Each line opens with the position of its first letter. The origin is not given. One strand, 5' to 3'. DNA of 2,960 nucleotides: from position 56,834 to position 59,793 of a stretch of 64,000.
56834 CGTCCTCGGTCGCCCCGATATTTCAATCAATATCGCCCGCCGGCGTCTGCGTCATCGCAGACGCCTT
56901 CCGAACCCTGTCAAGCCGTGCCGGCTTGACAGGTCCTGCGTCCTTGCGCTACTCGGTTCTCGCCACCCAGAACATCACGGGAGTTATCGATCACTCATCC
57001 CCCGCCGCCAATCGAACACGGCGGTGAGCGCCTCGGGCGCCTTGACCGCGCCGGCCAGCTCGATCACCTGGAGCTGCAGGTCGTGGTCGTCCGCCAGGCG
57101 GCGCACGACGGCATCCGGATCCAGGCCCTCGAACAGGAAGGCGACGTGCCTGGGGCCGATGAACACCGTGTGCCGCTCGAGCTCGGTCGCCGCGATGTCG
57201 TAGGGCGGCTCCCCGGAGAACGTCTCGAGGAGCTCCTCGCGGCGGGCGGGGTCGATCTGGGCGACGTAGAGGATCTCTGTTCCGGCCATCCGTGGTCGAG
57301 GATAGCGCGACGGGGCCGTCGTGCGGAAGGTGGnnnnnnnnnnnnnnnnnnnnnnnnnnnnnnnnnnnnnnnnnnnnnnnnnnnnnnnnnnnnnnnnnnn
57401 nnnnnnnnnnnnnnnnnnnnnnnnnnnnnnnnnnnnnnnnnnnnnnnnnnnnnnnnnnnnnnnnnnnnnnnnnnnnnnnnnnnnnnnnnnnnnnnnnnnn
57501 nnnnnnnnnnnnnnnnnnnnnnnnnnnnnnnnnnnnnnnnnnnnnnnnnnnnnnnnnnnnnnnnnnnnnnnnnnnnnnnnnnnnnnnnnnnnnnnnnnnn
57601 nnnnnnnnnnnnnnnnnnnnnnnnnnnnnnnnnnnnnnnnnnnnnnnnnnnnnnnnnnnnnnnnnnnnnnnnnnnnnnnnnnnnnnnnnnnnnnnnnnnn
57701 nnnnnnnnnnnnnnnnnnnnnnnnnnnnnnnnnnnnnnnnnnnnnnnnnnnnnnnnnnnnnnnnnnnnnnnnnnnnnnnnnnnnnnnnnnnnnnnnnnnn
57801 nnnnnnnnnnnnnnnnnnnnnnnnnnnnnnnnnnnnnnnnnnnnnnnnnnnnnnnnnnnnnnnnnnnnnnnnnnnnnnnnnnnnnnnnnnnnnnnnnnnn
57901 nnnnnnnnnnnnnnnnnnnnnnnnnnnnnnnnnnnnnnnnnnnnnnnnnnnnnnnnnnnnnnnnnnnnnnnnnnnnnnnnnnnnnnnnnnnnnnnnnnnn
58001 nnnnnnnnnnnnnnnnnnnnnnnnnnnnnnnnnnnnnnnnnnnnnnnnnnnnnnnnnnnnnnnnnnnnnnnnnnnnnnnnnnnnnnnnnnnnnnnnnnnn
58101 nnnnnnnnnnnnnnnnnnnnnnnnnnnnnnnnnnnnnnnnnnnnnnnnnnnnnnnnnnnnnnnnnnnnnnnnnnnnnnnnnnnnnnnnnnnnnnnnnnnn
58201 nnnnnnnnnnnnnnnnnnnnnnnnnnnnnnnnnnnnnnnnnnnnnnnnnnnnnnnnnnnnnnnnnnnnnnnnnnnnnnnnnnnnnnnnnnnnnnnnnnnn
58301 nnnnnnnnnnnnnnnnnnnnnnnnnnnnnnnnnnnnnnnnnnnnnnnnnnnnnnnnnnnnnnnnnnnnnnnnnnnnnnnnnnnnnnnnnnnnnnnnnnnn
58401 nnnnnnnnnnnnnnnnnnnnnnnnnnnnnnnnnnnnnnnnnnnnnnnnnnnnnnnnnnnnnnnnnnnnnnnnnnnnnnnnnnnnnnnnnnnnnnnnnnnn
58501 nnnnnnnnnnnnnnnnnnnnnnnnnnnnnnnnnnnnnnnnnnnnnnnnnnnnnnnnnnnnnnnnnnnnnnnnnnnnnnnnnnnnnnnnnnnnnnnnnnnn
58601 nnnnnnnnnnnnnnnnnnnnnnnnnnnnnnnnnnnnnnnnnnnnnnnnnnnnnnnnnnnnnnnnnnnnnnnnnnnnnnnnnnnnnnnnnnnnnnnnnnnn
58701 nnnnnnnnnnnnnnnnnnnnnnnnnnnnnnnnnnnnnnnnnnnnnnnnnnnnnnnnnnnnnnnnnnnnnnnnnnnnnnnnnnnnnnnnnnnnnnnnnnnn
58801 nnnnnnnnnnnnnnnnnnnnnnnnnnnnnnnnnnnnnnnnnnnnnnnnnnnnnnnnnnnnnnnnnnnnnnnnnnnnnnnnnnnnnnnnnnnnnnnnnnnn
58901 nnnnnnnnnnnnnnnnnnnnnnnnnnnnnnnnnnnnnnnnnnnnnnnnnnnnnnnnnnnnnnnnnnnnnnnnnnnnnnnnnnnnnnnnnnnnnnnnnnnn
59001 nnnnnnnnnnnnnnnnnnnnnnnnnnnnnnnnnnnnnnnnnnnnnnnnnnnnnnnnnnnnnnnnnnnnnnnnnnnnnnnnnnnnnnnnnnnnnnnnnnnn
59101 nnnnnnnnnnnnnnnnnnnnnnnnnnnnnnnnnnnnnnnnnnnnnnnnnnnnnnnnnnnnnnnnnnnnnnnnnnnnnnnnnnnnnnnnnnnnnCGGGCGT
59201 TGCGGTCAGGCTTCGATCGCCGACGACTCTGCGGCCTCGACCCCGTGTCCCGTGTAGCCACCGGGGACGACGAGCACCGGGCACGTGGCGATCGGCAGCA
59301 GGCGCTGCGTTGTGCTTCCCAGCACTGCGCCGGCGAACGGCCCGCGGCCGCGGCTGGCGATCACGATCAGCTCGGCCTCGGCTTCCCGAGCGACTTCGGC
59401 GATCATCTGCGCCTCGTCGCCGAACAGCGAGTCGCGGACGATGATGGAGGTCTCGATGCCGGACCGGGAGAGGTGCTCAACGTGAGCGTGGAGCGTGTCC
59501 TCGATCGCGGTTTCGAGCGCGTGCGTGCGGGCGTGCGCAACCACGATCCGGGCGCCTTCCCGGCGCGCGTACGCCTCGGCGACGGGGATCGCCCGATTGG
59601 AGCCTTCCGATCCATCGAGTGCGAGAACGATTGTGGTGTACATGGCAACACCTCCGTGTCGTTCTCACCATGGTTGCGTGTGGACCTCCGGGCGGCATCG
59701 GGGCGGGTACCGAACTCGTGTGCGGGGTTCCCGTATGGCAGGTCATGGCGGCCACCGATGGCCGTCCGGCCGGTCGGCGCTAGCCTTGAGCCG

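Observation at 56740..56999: Second copy of the element: 55 nt longer through two extra perfect hairpins, at the 3' end of a USP / P-type ATPase / small-protein unit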

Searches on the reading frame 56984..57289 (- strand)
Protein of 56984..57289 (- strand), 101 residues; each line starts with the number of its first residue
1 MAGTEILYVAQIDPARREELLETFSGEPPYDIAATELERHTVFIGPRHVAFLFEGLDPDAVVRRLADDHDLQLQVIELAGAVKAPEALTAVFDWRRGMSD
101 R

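Call 6: search_protein_families(library=pfam, proteins=[window:56984-57289:-])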
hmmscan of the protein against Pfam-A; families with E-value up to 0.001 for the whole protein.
window:56984-57289:- (101 aa): 0 families

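Call 48: find_homologous_proteins(query=window:56984-57289:-, max_evalue=0.00001)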
Query window:56984-57289:- (101 aa): 26 proteins with E <= 0.00001 among 38 candidates.
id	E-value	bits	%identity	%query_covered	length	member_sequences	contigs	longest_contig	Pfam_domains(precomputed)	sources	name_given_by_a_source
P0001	1.3e-55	203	96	98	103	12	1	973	-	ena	-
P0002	1.8e-53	197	91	100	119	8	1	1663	-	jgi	-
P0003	3.6e-52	192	94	95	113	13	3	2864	-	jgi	jgi:hypothetical protein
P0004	2.6e-51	190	91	93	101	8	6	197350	-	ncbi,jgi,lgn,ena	jgi:hypothetical protein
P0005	8.6e-51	188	92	95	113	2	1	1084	-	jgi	jgi:hypothetical protein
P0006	1.8e-50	187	91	93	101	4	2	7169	-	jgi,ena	jgi:hypothetical protein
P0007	7.2e-48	179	87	96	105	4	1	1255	-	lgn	-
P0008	1.1e-47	178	87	94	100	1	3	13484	-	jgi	jgi:hypothetical protein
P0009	7.6e-47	175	86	95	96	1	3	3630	-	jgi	jgi:hypothetical protein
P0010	1.9e-46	174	83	95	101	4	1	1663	-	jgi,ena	-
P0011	3.6e-46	173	82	95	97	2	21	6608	-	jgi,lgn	jgi:hypothetical protein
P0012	5.4e-46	173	84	96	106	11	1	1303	-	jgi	jgi:hypothetical protein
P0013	5.6e-46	173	84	95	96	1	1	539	-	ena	-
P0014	5.9e-46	172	84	95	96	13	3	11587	-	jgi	jgi:hypothetical protein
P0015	3.2e-45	170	83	95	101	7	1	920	-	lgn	-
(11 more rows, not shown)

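Call 50: find_encoding_contigs(protein=P0004, flank=4000, max_places=4)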
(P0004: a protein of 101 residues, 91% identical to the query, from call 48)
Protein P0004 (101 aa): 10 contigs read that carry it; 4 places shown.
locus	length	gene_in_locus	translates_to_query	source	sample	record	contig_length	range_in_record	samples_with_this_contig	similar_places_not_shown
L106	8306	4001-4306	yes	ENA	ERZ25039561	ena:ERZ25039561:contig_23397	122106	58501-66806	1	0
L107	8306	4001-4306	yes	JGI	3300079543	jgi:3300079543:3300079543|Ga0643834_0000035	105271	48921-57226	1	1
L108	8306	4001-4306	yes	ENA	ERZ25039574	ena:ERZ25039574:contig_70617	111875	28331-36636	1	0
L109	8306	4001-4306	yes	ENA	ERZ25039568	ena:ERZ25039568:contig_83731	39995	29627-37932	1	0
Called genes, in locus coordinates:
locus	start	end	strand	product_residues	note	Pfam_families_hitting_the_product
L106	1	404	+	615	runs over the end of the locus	PF13607:Succ_CoA_lig, PF19045:Ligase_CoA_2 (weak), PF13549:ATP-grasp_5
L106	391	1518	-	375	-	PF00070:Pyr_redox (faint), PF07992:Pyr_redox_2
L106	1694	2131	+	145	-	PF00582:Usp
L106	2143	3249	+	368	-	PF00122:E1-E2_ATPase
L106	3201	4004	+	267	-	PF00702:Hydrolase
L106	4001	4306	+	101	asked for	-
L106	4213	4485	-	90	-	-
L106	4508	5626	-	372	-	PF01266:DAO (faint), PF02737:3HCDH_N (faint), PF07992:Pyr_redox_2, PF00070:Pyr_redox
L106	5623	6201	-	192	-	-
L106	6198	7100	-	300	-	PF02424:ApbE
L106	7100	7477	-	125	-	-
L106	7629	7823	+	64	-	-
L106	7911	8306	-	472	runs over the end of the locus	PF00672:HAMP, PF00512:HisKA, PF13581:HATPase_c_2 (weak), PF02518:HATPase_c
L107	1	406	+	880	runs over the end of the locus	PF13302:Acetyltransf_3, PF00583:Acetyltransf_1, PF02629:CoA_binding, PF13380:CoA_binding_2, PF13607:Succ_CoA_lig, PF19045:Ligase_CoA_2 (weak), PF13549:ATP-grasp_5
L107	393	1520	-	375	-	PF00070:Pyr_redox (faint), PF07992:Pyr_redox_2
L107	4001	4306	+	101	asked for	-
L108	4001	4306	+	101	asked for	-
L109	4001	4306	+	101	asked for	-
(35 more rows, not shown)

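Call 51: find_encoding_contigs(protein=P0008, flank=4000, max_places=3)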
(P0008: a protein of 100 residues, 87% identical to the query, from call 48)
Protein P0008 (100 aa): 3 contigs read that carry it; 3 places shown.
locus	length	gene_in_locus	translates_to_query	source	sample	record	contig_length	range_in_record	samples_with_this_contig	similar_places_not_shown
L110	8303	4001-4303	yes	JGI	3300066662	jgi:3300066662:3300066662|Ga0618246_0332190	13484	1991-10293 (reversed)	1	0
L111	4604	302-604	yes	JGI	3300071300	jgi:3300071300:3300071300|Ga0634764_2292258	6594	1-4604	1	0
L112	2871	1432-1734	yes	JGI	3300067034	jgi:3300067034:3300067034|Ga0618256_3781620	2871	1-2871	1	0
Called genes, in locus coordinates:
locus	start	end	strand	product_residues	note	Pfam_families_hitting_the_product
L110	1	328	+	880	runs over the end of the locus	PF13302:Acetyltransf_3, PF00583:Acetyltransf_1, PF02629:CoA_binding, PF13380:CoA_binding_2, PF13607:Succ_CoA_lig, PF19045:Ligase_CoA_2, PF13549:ATP-grasp_5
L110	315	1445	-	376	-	PF00070:Pyr_redox (faint), PF07992:Pyr_redox_2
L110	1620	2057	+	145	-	PF00582:Usp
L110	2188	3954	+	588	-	PF00122:E1-E2_ATPase, PF00702:Hydrolase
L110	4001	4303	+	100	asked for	-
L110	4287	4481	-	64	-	PF13459:Fer4_15 (weak)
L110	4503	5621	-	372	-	PF01266:DAO (faint), PF07992:Pyr_redox_2, PF13450:NAD_binding_8 (faint), PF00070:Pyr_redox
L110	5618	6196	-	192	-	-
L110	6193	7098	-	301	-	PF02424:ApbE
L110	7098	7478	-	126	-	-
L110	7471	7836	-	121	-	-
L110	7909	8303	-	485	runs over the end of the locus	PF00672:HAMP, PF00512:HisKA, PF13581:HATPase_c_2 (weak), PF02518:HATPase_c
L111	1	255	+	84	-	?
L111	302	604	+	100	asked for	-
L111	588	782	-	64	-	PF13459:Fer4_15 (weak)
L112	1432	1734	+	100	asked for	-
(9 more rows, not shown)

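Call 53: find_encoding_contigs(protein=P0004, flank=10000, max_places=3)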
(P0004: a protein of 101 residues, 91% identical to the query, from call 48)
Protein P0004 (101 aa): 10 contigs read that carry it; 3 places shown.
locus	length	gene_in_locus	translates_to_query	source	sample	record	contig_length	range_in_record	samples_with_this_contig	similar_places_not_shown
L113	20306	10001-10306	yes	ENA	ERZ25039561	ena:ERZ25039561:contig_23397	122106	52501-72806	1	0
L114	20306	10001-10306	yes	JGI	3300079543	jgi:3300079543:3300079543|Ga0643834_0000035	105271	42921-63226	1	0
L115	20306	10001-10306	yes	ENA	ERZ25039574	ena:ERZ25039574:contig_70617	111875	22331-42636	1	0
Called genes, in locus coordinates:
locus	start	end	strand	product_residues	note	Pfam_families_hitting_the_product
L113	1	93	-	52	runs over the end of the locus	-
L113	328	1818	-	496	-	PF01590:GAF, PF13185:GAF_2, PF01590:GAF, PF13185:GAF_2, PF13492:GAF_3, PF07730:HisKA_3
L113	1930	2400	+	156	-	PF00582:Usp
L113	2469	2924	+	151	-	PF00582:Usp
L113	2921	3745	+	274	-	PF00582:Usp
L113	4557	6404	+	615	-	PF13607:Succ_CoA_lig, PF19045:Ligase_CoA_2 (weak), PF13549:ATP-grasp_5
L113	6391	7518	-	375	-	PF00070:Pyr_redox (faint), PF07992:Pyr_redox_2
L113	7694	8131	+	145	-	PF00582:Usp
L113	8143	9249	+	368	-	PF00122:E1-E2_ATPase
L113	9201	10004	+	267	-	PF00702:Hydrolase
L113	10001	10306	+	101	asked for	-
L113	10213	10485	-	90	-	-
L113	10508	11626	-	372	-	PF01266:DAO (faint), PF02737:3HCDH_N (faint), PF07992:Pyr_redox_2, PF00070:Pyr_redox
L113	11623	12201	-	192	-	-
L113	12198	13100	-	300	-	PF02424:ApbE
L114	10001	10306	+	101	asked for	-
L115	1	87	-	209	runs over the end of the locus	PF00072:Response_reg, PF04545:Sigma70_r4 (faint), PF08281:Sigma70_r4_2 (weak), PF00196:GerE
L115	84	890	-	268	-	PF07730:HisKA_3, PF13581:HATPase_c_2 (weak), PF02518:HATPase_c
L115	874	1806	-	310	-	PF01590:GAF, PF13185:GAF_2, PF13492:GAF_3 (weak)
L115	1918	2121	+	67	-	PF00582:Usp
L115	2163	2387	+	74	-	PF00582:Usp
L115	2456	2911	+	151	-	PF00582:Usp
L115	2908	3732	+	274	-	PF00582:Usp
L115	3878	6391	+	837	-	PF00583:Acetyltransf_1, PF13302:Acetyltransf_3 (weak), PF02629:CoA_binding, PF13380:CoA_binding_2, PF13607:Succ_CoA_lig, PF19045:Ligase_CoA_2 (weak), PF13549:ATP-grasp_5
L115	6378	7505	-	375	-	PF00070:Pyr_redox (faint), PF07992:Pyr_redox_2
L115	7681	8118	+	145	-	PF00582:Usp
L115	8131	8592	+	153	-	-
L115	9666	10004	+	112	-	-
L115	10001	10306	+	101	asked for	-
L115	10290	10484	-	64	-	PF13459:Fer4_15 (faint)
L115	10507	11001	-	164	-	-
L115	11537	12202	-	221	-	-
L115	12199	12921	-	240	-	PF02424:ApbE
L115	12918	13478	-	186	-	-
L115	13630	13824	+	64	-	-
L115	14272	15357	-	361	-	PF00672:HAMP, PF00512:HisKA (weak)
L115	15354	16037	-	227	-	PF00072:Response_reg, PF00486:Trans_reg_C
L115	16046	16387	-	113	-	-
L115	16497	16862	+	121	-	-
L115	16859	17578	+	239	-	-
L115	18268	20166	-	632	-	PF02826:2-Hacid_dh_C, PF14505:DUF4438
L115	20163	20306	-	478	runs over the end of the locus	PF00106:adh_short, PF08659:KR, PF13561:adh_short_C2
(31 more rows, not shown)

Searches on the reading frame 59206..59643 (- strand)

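Call 6: search_protein_families(library=pfam, proteins=[window:59206-59643:-])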
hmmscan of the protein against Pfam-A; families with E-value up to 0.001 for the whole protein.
window:59206-59643:- (145 aa): 1 family
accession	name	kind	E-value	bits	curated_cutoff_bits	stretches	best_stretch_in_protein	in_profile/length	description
PF00582.32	Usp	-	4.4e-24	86.1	24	1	1-127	1-141/141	Universal stress protein family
